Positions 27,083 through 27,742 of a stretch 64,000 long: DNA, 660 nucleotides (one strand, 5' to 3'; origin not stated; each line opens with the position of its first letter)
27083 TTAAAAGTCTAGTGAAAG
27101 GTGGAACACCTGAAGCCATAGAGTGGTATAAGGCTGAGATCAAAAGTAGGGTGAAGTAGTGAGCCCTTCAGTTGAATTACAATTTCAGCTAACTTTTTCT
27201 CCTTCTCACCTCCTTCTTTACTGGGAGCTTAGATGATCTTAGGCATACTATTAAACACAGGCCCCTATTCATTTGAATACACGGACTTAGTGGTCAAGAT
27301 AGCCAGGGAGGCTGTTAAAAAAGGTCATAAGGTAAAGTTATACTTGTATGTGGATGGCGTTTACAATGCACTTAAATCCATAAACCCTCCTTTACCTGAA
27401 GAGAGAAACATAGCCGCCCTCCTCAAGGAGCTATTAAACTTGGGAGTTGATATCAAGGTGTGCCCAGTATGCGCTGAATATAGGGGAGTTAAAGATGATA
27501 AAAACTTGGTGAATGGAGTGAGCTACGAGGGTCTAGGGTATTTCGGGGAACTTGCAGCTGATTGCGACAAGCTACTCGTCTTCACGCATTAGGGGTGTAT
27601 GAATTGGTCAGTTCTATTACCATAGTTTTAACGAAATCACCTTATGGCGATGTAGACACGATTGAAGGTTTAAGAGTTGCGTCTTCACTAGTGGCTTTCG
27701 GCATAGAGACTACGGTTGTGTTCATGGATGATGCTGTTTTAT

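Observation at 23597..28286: Methanogen-type HdrA embedded in a TusA / DsrE / GcvH-like / DsrEFH sulfur-relay gene set, with no HdrBC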

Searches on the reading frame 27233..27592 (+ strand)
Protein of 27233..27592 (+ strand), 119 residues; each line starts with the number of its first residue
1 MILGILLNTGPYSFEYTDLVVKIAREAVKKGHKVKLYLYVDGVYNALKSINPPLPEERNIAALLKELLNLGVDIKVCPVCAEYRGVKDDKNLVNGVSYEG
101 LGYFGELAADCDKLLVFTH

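Call 3: search_protein_families(library=pfam, proteins=[window:27233-27592:+], max_evalue=0.01)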
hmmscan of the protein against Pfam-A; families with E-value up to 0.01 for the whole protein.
window:27233-27592:+ (119 aa): 1 family
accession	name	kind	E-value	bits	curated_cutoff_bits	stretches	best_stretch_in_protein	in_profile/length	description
PF02635.20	DsrE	-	1.5e-22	80.4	22.7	1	1-117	1-116/116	DsrE/DsrF-like family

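Call 4: search_protein_families(library=ncbifam, proteins=[window:27233-27592:+], max_evalue=0.01)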
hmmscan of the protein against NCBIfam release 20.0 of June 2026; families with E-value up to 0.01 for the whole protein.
window:27233-27592:+ (119 aa): 4 families
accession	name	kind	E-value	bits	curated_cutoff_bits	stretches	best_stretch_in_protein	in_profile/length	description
TIGR03012.1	sulf_tusD_dsrE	equivalog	8.5e-15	54.7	89.25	1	4-117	3-127/127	sulfurtransferase complex subunit TusD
NF001237.0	PRK00207.1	equivalog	2.6e-10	40.3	92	1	4-117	4-128/128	sulfurtransferase complex subunit TusD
TIGR03527.1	selenium_YedF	equivalog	0.0013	18.6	110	1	56-91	136-171/194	sulfurtransferase-like selenium metabolism protein YedF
TIGR03010.1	sulf_tusC_dsrF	equivalog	0.0084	16.1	94.15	1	6-97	5-96/116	sulfurtransferase complex subunit TusC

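Call 32: search_solved_structures(query=window:27233-27589:+, max_evalue=1, show_alignments=3)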
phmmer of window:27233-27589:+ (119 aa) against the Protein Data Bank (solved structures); distinct sequences matched with E-value up to 1: 4.
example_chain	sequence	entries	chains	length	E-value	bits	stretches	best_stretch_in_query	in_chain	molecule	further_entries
2hy5_A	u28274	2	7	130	1.1e-11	48.3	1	4-117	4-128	Putative sulfurtransferase dsrE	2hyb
2d1p_A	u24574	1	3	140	1.1e-06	32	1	8-117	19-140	Hypothetical UPF0163 protein yheN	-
1jx7_A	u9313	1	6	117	6.6e-05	26.3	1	5-117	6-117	HYPOTHETICAL PROTEIN YCHN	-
6hlx_A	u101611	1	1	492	0.51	13.8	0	36-89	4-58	AgaA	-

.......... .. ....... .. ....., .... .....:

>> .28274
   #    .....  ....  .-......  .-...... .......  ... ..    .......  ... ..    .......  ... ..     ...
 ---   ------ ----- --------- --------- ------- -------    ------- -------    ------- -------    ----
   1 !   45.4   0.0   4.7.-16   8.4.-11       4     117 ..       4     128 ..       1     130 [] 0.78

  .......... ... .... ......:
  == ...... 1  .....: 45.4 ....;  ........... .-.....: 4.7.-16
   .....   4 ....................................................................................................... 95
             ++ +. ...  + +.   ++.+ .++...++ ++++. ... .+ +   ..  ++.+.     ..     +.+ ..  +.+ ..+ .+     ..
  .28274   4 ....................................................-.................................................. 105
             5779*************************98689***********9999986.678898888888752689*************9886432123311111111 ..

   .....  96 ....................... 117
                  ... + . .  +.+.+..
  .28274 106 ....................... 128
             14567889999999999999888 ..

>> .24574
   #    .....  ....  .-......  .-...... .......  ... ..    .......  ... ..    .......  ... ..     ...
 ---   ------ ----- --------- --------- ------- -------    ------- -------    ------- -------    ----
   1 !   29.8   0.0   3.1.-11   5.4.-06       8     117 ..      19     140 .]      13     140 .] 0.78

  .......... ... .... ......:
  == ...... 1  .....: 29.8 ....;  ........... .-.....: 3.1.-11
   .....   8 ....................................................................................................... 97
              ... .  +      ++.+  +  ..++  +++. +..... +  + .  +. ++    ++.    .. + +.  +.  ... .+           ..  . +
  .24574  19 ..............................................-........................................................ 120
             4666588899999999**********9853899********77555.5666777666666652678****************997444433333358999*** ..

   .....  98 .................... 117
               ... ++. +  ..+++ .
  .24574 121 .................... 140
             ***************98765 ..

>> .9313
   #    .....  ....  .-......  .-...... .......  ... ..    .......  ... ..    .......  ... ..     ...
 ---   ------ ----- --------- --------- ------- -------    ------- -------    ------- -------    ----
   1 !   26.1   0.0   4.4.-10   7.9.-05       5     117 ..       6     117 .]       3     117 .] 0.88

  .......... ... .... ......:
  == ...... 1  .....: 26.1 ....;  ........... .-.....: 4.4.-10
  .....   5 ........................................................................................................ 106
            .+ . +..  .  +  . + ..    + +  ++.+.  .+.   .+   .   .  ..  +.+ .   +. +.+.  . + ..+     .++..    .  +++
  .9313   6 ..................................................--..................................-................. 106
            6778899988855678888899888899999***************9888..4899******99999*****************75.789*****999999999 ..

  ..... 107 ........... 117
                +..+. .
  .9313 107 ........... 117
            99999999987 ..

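Call 51: find_homologous_proteins(query=window:27233-27589:+, max_evalue=1e-8)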
Query window:27233-27589:+ (119 aa): 14 proteins with E <= 1e-8 among 20 candidates.
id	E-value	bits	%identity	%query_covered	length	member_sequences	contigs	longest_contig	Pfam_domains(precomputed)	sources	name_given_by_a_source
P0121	1.0e-72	260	100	100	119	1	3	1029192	PF02635.21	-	-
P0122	2.2e-60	220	82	100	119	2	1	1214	PF02635.21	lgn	-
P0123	8.5e-59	215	79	100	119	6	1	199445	PF02635.21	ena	-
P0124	1.9e-57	210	76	100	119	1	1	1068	PF02635.21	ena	-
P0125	2.3e-40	155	55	100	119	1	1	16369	PF02635.21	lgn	-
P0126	3.0e-40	155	55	100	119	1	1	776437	PF02635.21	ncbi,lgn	ncbi:MAG: DsrE family protein [Candidatus Nezhaarchaeales archaeon]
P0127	6.4e-37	144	72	72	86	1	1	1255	PF02635.21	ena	-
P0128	2.5e-29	120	50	96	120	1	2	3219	PF02635.21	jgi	jgi:tRNA 2-thiouridine synthesizing protein D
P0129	7.0e-29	118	70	69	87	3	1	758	PF02635.21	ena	-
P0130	5.1e-28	116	45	97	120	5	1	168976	PF02635.21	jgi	-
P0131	1.2e-26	111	44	97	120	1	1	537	PF02635.21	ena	-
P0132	2.8e-26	110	44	97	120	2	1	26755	PF02635.21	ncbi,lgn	ncbi:MAG: DsrE/DsrF/TusD sulfur relay family protein [Promethearchaeota archaeon]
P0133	4.9e-26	109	44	97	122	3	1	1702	PF02635.21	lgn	-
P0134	2.0e-25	107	44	97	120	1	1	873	PF02635.21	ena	-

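Call 52: find_encoding_contigs(protein=P0126, flank=9000, max_places=2)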
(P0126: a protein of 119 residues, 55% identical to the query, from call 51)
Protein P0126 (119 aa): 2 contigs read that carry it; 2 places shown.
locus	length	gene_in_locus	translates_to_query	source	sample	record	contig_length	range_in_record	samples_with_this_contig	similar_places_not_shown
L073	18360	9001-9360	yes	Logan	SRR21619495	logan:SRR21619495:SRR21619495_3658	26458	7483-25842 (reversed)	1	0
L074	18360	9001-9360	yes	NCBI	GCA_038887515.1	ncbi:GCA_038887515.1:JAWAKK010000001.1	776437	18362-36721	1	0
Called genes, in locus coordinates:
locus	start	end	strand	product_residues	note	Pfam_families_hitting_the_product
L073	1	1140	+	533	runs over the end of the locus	PF17759:tRNA_synthFbeta (faint), PF01409:tRNA-synt_2d, PF18006:SepRS_C (weak)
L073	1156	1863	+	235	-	PF04493:Endonuclease_5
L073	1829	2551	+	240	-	PF01047:MarR (weak), PF13545:HTH_Crp_2 (weak), PF12802:MarR_2 (weak), PF13412:HTH_24 (weak), PF01982:CTP-dep_RFKase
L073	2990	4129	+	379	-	PF02163:Peptidase_M50, PF13180:PDZ_2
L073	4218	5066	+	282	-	PF01171:ATP_bind_3, PF03054:tRNA_Me_trans (faint), PF16503:zn-ribbon_14 (weak)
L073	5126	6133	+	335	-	PF04055:Radical_SAM, PF13353:Fer4_12 (weak)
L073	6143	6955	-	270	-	PF00154:RecA_N, PF13481:AAA_25 (weak), PF06745:ATPase, PF23442:DUF7125 (faint)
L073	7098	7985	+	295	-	PF05569:Peptidase_M56 (faint), PF01435:Peptidase_M48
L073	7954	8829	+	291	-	-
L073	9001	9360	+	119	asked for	PF02635:DsrE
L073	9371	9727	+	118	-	PF02635:DsrE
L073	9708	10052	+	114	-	PF04077:DsrH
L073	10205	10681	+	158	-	-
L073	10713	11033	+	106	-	PF11950:DUF3467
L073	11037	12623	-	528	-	PF03853:YjeF_N, PF01256:Carb_kinase, PF02110:HK (weak)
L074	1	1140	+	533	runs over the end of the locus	PF17759:tRNA_synthFbeta (faint), PF01409:tRNA-synt_2d, PF18006:SepRS_C (weak)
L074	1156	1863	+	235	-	PF04493:Endonuclease_5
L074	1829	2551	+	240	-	PF01047:MarR (weak), PF13545:HTH_Crp_2 (weak), PF12802:MarR_2 (weak), PF13412:HTH_24 (weak), PF01982:CTP-dep_RFKase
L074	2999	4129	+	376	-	PF02163:Peptidase_M50, PF13180:PDZ_2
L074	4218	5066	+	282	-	PF01171:ATP_bind_3, PF03054:tRNA_Me_trans (faint), PF16503:zn-ribbon_14 (weak)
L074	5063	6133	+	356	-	PF13353:Fer4_12 (weak), PF04055:Radical_SAM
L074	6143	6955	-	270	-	PF00154:RecA_N, PF13481:AAA_25 (weak), PF06745:ATPase, PF23442:DUF7125 (faint)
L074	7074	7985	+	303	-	PF05569:Peptidase_M56 (faint), PF01435:Peptidase_M48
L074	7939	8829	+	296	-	-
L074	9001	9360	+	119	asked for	PF02635:DsrE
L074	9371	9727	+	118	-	PF02635:DsrE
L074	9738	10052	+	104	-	PF04077:DsrH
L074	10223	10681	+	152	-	-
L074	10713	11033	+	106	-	PF11950:DUF3467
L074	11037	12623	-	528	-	PF03853:YjeF_N, PF01256:Carb_kinase, PF02110:HK (weak)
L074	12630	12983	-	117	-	-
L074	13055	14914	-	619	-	PF08915:tRNA-Thr_ED, PF00587:tRNA-synt_2b, PF03129:HGTP_anticodon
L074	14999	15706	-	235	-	PF00483:NTP_transferase, PF12804:NTP_transf_3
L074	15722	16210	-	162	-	-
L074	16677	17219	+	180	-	PF04677:CwfJ_C_1 (weak), PF11969:DcpS_C (weak), PF01230:HIT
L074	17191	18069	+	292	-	PF18030:Rimk_N, PF14397:ATPgrasp_ST (faint), PF02655:ATP-grasp_3 (weak), PF08443:RimK, PF02955:GSH-S_ATP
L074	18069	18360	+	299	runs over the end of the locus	PF01996:F420_ligase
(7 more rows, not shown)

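Call 53: find_encoding_contigs(protein=P0130, flank=9000, max_places=2)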
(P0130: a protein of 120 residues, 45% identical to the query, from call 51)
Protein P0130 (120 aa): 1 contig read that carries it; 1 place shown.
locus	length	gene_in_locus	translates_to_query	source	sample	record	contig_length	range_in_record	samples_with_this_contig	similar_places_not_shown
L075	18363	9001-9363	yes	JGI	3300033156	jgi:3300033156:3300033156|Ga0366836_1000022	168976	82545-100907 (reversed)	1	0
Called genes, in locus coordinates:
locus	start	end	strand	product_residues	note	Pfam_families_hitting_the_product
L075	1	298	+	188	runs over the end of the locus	PF02778:tRNA_int_endo_N, PF01974:tRNA_int_endo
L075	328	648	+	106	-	-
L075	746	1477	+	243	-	-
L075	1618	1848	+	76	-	-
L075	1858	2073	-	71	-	-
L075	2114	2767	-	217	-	-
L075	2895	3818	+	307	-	PF17125:Methyltr_RsmF_N, PF22458:RsmF-B_ferredox (weak), PF01189:Methyltr_RsmB-F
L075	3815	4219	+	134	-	PF13636:Methyltranf_PUA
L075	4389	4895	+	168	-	PF02334:RTP (weak), PF03551:PadR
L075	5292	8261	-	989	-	PF00133:tRNA-synt_1, PF01406:tRNA-synt_1e (faint), PF09334:tRNA-synt_1g, PF08264:Anticodon_1, PF19302:DUF5915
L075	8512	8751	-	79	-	PF01206:TusA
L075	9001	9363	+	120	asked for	PF02635:DsrE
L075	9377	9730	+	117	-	PF02635:DsrE, PF04077:DsrH (faint)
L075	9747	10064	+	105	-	PF04077:DsrH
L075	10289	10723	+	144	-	PF13404:HTH_AsnC-type, PF13412:HTH_24, PF01047:MarR (weak), PF01037:AsnC_trans_reg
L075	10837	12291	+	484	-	PF02673:BacA, PF09335:VTT_dom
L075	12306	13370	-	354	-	-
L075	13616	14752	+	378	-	-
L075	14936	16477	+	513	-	PF18490:tRNA_bind_4, PF00587:tRNA-synt_2b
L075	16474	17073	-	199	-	PF01895:PhoU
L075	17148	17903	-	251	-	PF00005:ABC_tran, PF02463:SMC_N (weak), PF13175:AAA_15 (faint), PF13304:AAA_21 (weak)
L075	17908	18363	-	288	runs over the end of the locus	PF00528:BPD_transp_1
